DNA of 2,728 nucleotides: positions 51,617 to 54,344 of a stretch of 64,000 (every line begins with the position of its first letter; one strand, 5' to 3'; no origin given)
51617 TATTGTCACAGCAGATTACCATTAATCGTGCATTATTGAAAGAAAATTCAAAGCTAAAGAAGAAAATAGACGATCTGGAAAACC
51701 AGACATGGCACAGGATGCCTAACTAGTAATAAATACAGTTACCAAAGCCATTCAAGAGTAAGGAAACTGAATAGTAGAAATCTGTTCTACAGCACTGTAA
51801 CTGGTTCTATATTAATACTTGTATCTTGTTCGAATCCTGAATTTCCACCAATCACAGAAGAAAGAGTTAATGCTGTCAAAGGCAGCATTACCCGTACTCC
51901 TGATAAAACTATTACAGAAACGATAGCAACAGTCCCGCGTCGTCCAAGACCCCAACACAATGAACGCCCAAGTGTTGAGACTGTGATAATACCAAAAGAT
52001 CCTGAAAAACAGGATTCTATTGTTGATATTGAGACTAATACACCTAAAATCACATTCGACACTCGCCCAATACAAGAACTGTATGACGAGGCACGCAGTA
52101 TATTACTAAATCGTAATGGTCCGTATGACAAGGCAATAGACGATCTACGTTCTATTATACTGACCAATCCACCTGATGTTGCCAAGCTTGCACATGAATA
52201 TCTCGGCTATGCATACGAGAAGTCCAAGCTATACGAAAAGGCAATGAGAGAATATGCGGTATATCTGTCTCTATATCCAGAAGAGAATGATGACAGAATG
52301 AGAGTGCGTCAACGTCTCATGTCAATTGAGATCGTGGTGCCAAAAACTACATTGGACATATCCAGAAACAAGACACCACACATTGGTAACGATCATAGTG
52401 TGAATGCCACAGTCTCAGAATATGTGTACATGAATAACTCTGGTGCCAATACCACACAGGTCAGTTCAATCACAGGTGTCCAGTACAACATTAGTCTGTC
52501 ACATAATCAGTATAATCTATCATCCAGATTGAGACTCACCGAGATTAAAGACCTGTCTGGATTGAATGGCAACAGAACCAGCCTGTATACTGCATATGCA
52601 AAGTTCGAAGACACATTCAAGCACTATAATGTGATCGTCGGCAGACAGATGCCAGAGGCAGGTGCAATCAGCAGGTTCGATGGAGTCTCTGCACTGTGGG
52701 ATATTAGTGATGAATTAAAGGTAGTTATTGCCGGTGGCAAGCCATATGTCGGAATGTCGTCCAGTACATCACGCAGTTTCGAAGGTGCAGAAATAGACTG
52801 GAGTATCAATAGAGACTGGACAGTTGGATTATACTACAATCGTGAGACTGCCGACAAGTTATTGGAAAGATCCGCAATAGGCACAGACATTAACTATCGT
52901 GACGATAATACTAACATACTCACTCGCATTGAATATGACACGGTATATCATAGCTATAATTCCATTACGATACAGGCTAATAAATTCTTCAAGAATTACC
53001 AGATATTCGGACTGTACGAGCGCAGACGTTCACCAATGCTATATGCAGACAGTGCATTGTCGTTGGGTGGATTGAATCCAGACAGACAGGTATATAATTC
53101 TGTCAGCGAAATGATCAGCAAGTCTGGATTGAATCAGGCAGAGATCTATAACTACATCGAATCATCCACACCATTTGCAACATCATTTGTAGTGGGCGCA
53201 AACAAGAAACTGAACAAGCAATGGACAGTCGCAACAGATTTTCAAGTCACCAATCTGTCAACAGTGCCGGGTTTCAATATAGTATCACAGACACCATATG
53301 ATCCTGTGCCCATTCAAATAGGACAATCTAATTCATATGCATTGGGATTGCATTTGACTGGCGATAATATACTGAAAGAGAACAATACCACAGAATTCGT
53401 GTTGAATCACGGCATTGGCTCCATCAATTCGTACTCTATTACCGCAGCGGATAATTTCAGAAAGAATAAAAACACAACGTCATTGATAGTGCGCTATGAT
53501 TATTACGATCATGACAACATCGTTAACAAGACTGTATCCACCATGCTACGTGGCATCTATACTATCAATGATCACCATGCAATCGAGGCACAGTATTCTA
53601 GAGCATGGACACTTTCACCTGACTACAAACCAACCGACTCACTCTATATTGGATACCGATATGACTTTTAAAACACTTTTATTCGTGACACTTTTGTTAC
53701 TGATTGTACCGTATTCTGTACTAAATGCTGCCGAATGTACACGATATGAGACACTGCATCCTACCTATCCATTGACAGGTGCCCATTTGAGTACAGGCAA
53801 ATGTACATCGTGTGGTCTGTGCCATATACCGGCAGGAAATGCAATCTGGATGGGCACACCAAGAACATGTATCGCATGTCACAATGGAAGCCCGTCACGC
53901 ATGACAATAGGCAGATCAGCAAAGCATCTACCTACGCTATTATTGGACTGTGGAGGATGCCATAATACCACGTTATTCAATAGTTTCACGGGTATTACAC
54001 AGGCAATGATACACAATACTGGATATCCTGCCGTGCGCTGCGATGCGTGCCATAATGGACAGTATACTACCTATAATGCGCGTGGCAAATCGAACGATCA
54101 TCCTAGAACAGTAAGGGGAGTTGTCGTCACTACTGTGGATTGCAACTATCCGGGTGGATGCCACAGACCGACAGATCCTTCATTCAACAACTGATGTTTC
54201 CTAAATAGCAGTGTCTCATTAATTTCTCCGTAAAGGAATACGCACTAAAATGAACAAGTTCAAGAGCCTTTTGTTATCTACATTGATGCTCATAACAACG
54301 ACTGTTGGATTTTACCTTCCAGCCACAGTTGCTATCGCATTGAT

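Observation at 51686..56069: Phage-borne porin-cytochrome-like module: TPR/beta-barrel OM lipoprotein, two secreted multiheme cytochromes and an HD-GYP phosphodiesterase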

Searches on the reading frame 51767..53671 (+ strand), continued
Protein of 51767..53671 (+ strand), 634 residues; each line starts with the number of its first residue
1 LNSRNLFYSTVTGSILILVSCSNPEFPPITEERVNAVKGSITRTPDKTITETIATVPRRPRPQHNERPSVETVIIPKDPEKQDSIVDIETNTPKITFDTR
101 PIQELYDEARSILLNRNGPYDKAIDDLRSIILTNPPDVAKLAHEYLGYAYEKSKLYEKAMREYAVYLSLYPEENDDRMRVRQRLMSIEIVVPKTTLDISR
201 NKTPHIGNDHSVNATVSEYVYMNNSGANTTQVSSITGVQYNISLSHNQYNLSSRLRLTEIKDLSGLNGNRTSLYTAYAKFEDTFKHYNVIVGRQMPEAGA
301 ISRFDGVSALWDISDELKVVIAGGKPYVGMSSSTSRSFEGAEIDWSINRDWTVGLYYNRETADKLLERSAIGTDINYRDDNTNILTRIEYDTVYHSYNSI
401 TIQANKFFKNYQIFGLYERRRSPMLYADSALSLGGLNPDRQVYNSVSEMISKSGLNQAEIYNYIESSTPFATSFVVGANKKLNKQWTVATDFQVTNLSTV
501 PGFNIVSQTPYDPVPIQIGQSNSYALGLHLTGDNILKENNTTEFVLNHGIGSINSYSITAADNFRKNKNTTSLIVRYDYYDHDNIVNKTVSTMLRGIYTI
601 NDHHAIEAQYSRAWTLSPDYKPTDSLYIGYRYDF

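Call 87: fold_search(model_id=the predicted structure, library=pdb)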
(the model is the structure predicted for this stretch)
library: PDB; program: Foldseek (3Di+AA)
matches with E <= 10: 1032; with E <= 0.001: 383
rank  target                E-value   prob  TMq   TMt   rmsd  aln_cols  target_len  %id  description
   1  5ldt_A                9.2e-11  1.00  0.31  0.44  10.6       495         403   10  Crystal Structures of MOMP from Campylobacter jejuni (released 2016-10-26)
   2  3rfz_B                2.4e-10  1.00  0.43  0.36   6.6       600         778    8  Crystal structure of the FimD usher bound to its cognate FimC:FimH substrate (released 2011-06-01)
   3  9fy9_D                3.4e-10  1.00  0.39  0.36  11.1       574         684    9  Cryo-EM structure of the type 1 chaperone-usher pilus FimD-tip complex (FimDHGFC) - Conformer 1 (released 2025-06-04)
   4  2y0l                  5.9e-10  1.00  0.31  0.46   9.2       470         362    9  Crystal Structure of Pseudomonas Aeruginosa OpdO (released 2011-12-21)
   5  5ldv                  6.8e-10  1.00  0.31  0.44  10.6       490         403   10  Crystal Structures of MOMP from Campylobacter jejuni (released 2016-10-26)
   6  8bym_A                9.2e-10  1.00  0.24  0.44  15.9       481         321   11  Outer membrane attachment porin OmpM1 from Veillonella parvula (released 2023-11-08)
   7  3rfz_E                1.0e-09  1.00  0.41  0.34   7.3       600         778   10  Crystal structure of the FimD usher bound to its cognate FimC:FimH substrate (released 2011-06-01)
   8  8byt_A                1.0e-09  1.00  0.25  0.46  13.7       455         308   10  Outer membrane attachment porin OmpM1 from Veillonella parvula, C3 symmetry (released 2023-11-08)
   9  8q2o                  1.4e-09  1.00  0.29  0.37  13.5       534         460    6  Structure of alginate transporter AlgE from P. aeruginosa PAO1 by using Se-MAG for the the lipid cubic phase crystalliza (released 2024-05-15)
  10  3ohn_A                1.6e-09  1.00  0.37  0.48  13.1       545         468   10  Crystal structure of the FimD translocation domain (released 2011-06-01)
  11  2odj_B                1.9e-09  1.00  0.30  0.43  11.9       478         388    9  Crystal structure of the outer membrane protein OprD from Pseudomonas aeruginosa (released 2007-10-16)
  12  4frx_A                2.2e-09  1.00  0.31  0.42   9.6       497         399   10  Crystal Structure of Pseudomonas aeruginosa OccK8 (OprE) (released 2013-07-24)
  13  7lhg_C                2.4e-09  1.00  0.36  0.30  10.9       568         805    7  Cryo-EM structure of E. coli P pilus tip assembly intermediate PapC-PapD-PapK-PapG in the first conformation (released 2021-08-11)
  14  8bys_A                2.4e-09  1.00  0.23  0.38  12.4       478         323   12  Outer membrane attachment porin OmpM1 from Veillonella parvula, native (released 2023-11-08)
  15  4fsp                  2.5e-09  1.00  0.32  0.47   8.4       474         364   10  Crystal Structure of Pseudomonas aeruginosa OccK11 (OpdR) (released 2013-07-24)
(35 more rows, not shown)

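Call 101: find_related_loci(query=A3, collection=viral_contigs, flank=8000)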
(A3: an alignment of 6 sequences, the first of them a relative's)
Query A3 (156 aa) in viral_contigs; peptide patterns used: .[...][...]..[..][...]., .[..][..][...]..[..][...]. (x = any residue, [..] = any of these).
45 stretches matched a pattern; 7 encode a relative of the query (tblastn E <= 1e-3); 7 distinct loci.
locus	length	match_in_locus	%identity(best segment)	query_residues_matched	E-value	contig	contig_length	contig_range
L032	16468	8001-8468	100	1-156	2e-102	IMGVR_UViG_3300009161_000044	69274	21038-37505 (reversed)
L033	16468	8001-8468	100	1-156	2e-102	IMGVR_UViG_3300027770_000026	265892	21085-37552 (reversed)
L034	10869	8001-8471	49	2-156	1e-49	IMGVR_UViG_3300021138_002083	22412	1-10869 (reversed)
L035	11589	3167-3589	51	16-156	1e-41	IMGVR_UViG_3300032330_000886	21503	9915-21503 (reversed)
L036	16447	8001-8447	43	8-156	9e-42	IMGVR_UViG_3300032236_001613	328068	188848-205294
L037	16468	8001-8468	45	2-156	4e-40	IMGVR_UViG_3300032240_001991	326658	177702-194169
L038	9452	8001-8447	46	8-156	6e-39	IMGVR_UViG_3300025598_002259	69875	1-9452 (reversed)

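Call 102: find_encoding_contigs(protein=P0001, flank=10000, max_places=3)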
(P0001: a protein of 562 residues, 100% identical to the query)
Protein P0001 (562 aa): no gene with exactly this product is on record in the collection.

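Call 104: find_related_loci(query=A4, collection=metagenome_contigs, flank=3000)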
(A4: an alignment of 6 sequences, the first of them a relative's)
Query A4 (156 aa) in metagenome_contigs; peptide patterns used: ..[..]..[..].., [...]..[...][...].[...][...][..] (x = any residue, [..] = any of these).
352 stretches matched a pattern; 110 encode a relative of the query (tblastn E <= 1e-3); the best 80 are kept; 80 distinct loci.
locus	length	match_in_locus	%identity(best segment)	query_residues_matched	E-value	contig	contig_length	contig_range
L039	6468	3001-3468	100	1-156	7e-102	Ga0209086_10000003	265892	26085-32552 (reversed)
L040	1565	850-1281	76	1-144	6e-78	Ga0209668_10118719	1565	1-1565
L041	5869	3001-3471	49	2-156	5e-49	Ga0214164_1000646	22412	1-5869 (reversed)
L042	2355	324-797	50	1-156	4e-48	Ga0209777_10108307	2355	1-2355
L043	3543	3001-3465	48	4-156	5e-46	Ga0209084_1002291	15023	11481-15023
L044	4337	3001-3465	48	4-156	5e-46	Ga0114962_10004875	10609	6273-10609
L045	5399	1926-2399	44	1-156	3e-43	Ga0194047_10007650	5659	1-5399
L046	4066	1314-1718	50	16-150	3e-37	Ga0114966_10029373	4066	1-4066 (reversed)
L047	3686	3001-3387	46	28-156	9e-35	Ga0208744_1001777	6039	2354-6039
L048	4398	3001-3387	46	28-156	9e-35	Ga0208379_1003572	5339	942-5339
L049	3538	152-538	46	28-156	9e-35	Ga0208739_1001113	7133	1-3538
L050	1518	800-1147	51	3-118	1e-34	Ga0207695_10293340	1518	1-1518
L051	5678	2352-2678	53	9-117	2e-34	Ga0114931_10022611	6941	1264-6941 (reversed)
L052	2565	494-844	51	3-121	6e-34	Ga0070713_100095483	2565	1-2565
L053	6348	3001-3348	52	6-121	2e-33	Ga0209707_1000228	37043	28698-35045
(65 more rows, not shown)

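Call 106: search_dna_similar(query=window:51767-53671:+, collection=phages, mode=protein, max_rows=15, max_evalue=0.001)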
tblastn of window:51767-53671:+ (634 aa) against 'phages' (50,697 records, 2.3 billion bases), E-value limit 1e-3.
No match.

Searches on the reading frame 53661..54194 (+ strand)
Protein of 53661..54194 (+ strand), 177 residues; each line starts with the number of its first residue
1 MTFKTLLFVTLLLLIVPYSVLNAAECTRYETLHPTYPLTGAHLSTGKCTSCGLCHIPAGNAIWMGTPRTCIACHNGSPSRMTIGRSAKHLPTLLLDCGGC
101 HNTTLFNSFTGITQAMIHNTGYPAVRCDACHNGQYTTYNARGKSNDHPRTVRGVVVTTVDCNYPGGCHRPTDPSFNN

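Call 5: search_protein_families(library=pfam, proteins=[window:53661-54194:+], max_evalue=1)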
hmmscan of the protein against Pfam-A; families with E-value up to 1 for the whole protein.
window:53661-54194:+ (177 aa): 4 families
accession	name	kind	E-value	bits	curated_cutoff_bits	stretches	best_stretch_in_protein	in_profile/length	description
PF14522.11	Cytochrome_C7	-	9.8e-07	29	24.8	2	88-144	7-55/67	Cytochrome c7 and related cytochrome c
PF22113.1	Mtrc-MtrF_II-IV_dom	-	0.0029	17.6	30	1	50-169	8-128/176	Outer membrane cytochrome MtrC/MtrF-like, domains II/IV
PF14537.11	Cytochrom_c3_2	-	0.0099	16.8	25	2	69-133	8-66/79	Cytochrome c3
PF02085.21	Cytochrom_CIII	-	0.022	15.5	22.9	1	48-104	31-85/101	Class III cytochrome C family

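Call 6: search_protein_families(library=ncbifam, proteins=[window:53661-54194:+], max_evalue=1)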
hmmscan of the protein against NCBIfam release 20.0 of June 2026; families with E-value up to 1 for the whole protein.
window:53661-54194:+ (177 aa): 6 families
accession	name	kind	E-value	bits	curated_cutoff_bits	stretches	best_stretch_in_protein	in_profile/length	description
TIGR04257.1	nanowire_3heme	domain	0.22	11.7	40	1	88-135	19-62/75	c(7)-type cytochrome triheme domain-containing protein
TIGR01904.2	GSu_C4xC__C2xCH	domain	0.32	10.8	27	1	44-89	20-70/73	CxxxxCH/CxxCH domain c-type cytochrome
NF047622.1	SptSoretCytCDesul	equivalog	0.75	9.2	400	1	47-79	234-266/275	split-Soret cytochrome c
NF040968.1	FeS_ExtO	equivalog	0.79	8.4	200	0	96-154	105-162/416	selenite/tellurite reduction operon b-type cytochrome iron-sulfur cluster-binding subunit ExtO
TIGR03153.1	cytochr_NrfH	equivalog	0.82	9.7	134.2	1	65-102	26-60/138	cytochrome c nitrite reductase small subunit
NF040967.1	cytc_ExtN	equivalog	0.93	8.2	200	0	96-154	105-162/415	selenite/tellurite reduction operon c-type cytochrome ExtN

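Call 11: search_protein_families(library=phrogs, proteins=[window:53661-54194:+], max_evalue=0.01)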
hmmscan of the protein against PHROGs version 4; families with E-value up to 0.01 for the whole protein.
window:53661-54194:+ (177 aa): 0 families
